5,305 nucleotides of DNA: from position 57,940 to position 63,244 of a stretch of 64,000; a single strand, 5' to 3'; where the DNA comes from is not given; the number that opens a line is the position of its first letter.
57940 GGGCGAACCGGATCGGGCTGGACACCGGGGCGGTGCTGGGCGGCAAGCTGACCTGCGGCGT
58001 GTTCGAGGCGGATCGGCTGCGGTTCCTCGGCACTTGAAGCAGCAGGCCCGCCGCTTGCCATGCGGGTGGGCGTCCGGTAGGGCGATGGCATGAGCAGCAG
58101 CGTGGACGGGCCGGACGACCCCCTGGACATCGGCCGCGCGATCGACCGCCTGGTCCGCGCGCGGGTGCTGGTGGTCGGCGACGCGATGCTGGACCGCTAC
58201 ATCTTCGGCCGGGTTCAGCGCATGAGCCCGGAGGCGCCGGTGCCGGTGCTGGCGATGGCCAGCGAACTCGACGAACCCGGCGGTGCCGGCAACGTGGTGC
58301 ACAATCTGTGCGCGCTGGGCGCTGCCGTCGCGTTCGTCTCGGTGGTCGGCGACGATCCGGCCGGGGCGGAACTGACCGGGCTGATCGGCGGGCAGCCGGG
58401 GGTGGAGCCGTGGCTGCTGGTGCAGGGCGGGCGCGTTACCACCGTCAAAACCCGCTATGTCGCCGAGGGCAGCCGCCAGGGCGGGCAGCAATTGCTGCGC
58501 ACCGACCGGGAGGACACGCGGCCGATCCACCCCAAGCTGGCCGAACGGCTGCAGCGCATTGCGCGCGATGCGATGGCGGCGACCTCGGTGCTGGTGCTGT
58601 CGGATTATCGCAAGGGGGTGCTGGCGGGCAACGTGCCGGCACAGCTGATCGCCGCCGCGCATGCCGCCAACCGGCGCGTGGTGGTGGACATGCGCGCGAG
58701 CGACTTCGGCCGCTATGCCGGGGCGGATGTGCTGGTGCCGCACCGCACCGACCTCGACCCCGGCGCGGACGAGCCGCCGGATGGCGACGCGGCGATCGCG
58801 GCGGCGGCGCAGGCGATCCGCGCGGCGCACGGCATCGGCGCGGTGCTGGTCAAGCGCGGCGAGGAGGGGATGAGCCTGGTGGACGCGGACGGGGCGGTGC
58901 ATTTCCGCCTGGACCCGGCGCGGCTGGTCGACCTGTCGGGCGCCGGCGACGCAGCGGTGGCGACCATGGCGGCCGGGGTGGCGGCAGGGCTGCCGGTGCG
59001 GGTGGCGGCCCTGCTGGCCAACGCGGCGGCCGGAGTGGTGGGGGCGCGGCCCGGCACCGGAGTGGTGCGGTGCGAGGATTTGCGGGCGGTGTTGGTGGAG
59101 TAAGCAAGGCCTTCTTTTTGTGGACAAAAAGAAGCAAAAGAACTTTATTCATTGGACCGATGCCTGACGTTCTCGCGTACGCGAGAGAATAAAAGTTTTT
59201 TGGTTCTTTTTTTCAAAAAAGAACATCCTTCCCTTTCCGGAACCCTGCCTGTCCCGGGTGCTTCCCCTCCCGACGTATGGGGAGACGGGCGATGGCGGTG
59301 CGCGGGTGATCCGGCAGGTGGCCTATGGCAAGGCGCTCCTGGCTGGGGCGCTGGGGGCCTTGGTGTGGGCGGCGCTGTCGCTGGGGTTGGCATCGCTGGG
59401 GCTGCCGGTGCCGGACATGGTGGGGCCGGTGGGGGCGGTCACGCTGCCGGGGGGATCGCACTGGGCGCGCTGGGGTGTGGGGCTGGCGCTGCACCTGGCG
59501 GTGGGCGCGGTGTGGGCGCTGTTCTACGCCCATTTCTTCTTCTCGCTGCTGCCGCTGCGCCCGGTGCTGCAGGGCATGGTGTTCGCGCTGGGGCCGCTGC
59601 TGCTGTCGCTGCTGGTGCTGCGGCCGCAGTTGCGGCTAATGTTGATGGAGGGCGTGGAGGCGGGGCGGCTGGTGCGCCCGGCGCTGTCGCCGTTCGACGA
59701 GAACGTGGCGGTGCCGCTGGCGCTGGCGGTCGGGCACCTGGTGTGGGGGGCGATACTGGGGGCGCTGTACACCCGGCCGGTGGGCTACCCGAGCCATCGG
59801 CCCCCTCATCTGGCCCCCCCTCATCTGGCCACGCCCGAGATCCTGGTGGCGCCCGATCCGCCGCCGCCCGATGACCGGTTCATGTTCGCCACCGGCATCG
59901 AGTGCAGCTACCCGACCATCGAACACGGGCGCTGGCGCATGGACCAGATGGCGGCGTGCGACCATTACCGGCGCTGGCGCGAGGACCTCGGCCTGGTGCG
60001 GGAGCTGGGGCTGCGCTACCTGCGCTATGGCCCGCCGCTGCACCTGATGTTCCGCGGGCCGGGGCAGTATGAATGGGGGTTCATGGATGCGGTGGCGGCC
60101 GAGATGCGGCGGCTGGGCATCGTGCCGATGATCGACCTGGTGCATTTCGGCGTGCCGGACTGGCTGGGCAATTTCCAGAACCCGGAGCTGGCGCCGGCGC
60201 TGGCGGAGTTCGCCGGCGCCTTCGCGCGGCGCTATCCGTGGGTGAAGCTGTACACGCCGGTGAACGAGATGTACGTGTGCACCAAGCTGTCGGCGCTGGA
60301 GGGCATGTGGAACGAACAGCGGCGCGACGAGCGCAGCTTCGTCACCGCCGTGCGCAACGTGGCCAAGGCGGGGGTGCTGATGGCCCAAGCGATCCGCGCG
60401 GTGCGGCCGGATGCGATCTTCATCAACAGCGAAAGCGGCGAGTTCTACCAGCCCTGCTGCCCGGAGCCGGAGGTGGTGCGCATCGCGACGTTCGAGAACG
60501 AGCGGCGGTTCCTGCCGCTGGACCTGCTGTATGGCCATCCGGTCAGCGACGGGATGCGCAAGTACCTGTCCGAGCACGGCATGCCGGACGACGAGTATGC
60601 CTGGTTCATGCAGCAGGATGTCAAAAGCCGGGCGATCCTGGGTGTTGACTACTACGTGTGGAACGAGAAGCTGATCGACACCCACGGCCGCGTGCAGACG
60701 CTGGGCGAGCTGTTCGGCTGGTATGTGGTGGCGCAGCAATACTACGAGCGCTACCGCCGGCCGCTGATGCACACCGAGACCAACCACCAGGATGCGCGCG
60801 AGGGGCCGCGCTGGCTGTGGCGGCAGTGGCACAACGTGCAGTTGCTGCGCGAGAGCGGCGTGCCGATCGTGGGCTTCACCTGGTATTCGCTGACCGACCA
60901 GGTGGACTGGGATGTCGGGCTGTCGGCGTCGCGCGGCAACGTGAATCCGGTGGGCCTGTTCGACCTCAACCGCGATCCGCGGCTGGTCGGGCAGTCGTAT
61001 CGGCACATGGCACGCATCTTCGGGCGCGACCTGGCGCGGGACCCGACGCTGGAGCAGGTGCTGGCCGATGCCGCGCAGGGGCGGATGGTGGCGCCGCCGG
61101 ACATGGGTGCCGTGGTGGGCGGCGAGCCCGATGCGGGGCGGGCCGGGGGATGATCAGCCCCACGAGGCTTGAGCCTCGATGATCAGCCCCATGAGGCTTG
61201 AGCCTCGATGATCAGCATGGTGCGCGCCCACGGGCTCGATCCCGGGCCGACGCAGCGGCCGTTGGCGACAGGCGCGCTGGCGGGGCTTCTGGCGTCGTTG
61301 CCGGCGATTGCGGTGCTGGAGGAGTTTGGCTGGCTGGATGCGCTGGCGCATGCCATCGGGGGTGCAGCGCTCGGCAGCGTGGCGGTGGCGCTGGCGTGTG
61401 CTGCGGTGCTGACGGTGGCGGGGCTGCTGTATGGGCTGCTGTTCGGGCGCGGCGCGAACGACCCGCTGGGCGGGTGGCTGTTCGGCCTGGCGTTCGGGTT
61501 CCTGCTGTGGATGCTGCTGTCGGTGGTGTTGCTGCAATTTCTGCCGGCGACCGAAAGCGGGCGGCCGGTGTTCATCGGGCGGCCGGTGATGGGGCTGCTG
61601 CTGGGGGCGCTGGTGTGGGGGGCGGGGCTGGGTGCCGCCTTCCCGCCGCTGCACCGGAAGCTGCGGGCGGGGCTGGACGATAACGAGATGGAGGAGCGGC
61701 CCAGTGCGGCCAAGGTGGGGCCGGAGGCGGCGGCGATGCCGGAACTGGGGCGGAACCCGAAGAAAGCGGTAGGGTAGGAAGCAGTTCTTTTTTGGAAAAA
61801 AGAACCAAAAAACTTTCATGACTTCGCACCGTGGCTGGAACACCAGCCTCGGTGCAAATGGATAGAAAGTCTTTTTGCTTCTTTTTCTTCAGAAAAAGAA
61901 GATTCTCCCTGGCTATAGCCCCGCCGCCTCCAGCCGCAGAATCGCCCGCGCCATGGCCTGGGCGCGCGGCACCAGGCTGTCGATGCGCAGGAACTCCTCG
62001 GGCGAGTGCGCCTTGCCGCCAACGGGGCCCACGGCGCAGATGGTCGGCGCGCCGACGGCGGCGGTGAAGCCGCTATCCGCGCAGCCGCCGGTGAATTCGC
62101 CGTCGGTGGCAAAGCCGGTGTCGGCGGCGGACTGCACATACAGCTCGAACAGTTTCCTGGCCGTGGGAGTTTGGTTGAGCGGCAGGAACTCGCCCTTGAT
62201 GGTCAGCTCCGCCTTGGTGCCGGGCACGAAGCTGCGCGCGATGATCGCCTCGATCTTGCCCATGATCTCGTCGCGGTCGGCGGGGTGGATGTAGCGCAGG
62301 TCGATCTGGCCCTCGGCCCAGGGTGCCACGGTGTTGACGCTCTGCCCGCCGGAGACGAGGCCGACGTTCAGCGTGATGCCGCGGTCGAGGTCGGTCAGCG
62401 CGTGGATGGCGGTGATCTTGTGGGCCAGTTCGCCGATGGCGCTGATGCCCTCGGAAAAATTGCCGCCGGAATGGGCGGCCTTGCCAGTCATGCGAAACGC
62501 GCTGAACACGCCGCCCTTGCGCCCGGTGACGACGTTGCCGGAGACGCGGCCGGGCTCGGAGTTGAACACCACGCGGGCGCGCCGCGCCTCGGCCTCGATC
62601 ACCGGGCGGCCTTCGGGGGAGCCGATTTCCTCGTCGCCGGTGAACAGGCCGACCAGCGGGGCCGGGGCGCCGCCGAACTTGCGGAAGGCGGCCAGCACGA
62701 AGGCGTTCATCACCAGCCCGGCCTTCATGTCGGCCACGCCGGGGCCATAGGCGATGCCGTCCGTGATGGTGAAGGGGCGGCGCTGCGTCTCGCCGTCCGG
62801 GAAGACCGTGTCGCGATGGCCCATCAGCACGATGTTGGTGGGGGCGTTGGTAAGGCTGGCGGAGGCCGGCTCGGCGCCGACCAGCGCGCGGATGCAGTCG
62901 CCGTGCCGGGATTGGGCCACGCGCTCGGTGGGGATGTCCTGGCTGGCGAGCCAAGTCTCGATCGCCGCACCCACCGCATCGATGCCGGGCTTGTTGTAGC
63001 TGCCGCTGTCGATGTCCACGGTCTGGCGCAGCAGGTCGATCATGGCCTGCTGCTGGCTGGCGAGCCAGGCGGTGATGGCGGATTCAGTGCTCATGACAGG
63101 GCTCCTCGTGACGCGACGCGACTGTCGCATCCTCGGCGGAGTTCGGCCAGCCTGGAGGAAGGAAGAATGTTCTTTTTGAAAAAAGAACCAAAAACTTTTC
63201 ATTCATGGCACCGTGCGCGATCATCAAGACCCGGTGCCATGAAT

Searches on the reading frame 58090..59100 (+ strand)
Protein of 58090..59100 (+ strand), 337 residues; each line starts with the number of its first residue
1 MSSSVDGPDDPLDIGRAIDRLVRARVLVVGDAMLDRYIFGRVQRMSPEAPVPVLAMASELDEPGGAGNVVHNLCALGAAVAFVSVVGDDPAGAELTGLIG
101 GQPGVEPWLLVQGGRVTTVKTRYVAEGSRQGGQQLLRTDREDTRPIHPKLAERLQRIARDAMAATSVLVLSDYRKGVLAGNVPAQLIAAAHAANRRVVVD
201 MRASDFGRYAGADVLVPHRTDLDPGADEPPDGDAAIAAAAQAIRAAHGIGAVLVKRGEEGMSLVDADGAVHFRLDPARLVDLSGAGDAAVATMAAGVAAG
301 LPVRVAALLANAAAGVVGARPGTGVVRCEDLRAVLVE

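Call 23: search_protein_families(library=pfam, proteins=[window:58090-59100:+])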
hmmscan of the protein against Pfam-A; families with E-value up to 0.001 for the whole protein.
window:58090-59100:+ (337 aa): 1 family
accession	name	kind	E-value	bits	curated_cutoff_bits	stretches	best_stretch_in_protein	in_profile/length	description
PF00294.29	PfkB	-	6.7e-28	98.3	25.8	1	25-324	3-296/302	pfkB family carbohydrate kinase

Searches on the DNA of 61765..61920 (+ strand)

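Call 57: search_dna_similar(query=window:61765-61920:+, collection=plasmids, mode=distant, max_evalue=0.001, max_rows=25)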
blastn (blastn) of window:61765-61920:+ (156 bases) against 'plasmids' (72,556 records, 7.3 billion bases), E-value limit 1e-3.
Records with a match: 3; places in all: 3; records where one place covers at least 80% of the query: 1.
Best place of each record, by identity: 80-90% 1; 60-80% 2.
By first word of the organism name: Pseudoroseomonas 2; Acidiphilium 1.
By predicted mobility (MOB-suite, as given by PLSDB): non-mobilizable 2; mobilizable 1.
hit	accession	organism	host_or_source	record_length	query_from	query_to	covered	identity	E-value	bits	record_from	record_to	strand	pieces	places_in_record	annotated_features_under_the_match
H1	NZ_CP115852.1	Pseudoroseomonas cervicalis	-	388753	13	139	81%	77.1%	9e-16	90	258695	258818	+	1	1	none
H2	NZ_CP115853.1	Pseudoroseomonas cervicalis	-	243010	20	139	77%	77.2%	5e-13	81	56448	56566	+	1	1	none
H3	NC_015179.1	Acidiphilium multivorum AIU301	-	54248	12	52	26%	87.8%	2e-4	53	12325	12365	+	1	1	hypothetical protein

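Call 58: get_annotated_region(hit=H1, flank=6000)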
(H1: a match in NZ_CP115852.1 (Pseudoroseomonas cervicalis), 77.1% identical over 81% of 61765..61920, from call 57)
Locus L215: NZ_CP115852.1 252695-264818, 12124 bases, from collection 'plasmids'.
description: Pseudoroseomonas cervicalis strain PL22-11A plasmid pL11-A, complete sequence
organism: Pseudoroseomonas cervicalis (NCBI taxid 204525)
taxonomy: Bacteria; Pseudomonadota; Alphaproteobacteria; Rhodospirillales; Acetobacteraceae; Pseudoroseomonas; Pseudoroseomonas cervicalis
host: -; source: -; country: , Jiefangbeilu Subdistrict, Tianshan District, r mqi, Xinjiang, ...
typing (MOB-suite, as given by PLSDB): non-mobilizable
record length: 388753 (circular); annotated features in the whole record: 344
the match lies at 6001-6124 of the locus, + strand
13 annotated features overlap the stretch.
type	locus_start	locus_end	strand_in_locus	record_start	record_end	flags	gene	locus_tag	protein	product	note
CDS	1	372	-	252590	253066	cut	-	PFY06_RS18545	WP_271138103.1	tripartite tricarboxylate transporter TctB family protein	-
CDS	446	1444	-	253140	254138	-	-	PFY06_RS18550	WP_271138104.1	tripartite tricarboxylate transporter substrate binding protein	-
CDS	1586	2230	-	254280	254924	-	-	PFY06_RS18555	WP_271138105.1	TetR/AcrR family transcriptional regulator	-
CDS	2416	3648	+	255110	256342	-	-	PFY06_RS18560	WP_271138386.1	GTP cyclohydrolase II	-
CDS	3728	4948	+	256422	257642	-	-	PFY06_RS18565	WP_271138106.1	URC4/urg3 family protein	-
CDS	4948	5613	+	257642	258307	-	upp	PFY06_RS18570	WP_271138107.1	uracil phosphoribosyltransferase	GO:0009116 - nucleoside metabolic process [Evidence IEA]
CDS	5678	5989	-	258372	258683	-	-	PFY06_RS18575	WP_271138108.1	YciI family protein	-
CDS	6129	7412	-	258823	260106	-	-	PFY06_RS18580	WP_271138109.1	FAD-binding oxidoreductase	-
CDS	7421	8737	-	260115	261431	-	-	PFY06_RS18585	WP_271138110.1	FAD-dependent oxidoreductase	-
CDS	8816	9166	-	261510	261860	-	-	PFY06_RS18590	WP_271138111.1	RidA family protein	-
CDS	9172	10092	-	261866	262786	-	-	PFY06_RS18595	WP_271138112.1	NAD(P)-dependent oxidoreductase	-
CDS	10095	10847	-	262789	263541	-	-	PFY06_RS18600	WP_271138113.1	GntR family transcriptional regulator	-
CDS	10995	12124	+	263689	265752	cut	-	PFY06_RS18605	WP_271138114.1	HAMP domain-containing methyl-accepting chemotaxis protein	GO:0006935 - chemotaxis [Evidence IEA]; GO:0007165 - signal transduction [Evidence IEA]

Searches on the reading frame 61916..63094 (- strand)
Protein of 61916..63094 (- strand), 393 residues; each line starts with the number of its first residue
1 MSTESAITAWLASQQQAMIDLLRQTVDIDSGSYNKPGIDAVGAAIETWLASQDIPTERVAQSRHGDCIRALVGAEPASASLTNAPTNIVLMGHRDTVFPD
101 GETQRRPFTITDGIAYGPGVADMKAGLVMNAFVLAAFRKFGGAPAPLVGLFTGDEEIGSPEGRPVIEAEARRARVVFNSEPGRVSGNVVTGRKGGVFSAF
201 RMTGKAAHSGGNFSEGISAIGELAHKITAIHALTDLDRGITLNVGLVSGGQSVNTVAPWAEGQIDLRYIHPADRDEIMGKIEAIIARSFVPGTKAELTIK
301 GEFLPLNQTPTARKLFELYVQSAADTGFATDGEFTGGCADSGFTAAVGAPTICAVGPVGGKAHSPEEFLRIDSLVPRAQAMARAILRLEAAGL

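Call 38: search_protein_families(library=pfam, proteins=[window:61916-63094:-])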
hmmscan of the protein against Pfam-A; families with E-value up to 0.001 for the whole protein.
window:61916-63094:- (393 aa): 2 families
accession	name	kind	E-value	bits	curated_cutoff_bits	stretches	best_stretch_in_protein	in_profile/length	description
PF01546.33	Peptidase_M20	-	8.9e-29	101.3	24.6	1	90-386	2-205/206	Peptidase family M20/M25/M40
PF07687.19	M20_dimer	-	3e-17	62.9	21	1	190-289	1-103/107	Peptidase dimerisation domain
